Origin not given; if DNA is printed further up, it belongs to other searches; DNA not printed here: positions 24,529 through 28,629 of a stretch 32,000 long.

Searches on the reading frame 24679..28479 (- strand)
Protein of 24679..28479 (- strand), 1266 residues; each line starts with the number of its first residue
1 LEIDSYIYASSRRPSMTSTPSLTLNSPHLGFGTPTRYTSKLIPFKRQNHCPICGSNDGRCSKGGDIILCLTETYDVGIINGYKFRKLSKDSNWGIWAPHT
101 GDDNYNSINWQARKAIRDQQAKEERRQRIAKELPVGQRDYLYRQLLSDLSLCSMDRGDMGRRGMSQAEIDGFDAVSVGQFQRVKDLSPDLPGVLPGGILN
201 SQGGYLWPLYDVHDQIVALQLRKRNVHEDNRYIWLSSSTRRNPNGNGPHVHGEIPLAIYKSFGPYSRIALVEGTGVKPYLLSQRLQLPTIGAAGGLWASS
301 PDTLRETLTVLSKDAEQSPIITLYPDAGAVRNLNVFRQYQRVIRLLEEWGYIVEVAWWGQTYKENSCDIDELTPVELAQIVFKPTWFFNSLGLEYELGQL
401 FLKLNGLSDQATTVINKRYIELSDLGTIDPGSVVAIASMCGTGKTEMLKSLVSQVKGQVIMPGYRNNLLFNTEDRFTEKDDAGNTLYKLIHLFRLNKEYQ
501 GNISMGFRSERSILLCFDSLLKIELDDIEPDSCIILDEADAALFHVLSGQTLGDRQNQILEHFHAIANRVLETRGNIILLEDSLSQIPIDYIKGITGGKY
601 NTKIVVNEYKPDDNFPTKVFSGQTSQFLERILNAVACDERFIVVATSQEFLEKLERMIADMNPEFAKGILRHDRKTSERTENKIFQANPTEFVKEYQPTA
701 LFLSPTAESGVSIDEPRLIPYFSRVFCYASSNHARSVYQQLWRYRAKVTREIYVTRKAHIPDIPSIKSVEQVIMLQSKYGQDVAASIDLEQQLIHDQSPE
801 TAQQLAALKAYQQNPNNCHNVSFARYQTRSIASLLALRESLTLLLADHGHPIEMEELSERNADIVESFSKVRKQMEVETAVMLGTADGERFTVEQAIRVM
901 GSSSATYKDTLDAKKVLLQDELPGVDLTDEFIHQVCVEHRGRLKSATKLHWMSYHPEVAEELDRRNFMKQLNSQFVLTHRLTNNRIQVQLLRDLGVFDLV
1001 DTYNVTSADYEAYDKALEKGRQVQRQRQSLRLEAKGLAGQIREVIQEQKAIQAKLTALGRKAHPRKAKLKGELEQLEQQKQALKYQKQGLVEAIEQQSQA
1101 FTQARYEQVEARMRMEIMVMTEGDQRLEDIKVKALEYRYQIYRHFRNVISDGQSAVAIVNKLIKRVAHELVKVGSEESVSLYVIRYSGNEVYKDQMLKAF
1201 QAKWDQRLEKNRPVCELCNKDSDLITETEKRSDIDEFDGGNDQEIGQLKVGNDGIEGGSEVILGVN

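Call 4: search_protein_families(library=pfam, proteins=[window:24679-28479:-], max_evalue=0.01)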
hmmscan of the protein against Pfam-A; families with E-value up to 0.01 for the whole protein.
window:24679-28479:- (1266 aa): 0 families

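Call 5: search_protein_families(library=padloc, proteins=[window:24679-28479:-], max_evalue=0.01)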
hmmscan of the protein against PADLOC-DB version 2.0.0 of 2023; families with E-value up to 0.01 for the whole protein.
window:24679-28479:- (1266 aa): 0 families

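Call 7: search_protein_families(library=ncbifam, proteins=[window:24679-28479:-], max_evalue=0.01)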
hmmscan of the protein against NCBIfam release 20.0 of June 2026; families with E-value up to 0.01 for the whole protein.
window:24679-28479:- (1266 aa): 1 family
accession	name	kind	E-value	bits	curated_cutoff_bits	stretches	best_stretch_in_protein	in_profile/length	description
NF042913.1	CyRepA1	equivalog_domain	5.5e-66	223.7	200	1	432-1020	3-551/595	plasmid replication protein, CyRepA1 family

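Call 111: search_protein_families(library=pfam, proteins=[window:24679-28479:-], max_evalue=0.001)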
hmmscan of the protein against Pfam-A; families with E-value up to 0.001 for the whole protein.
window:24679-28479:- (1266 aa): 0 families
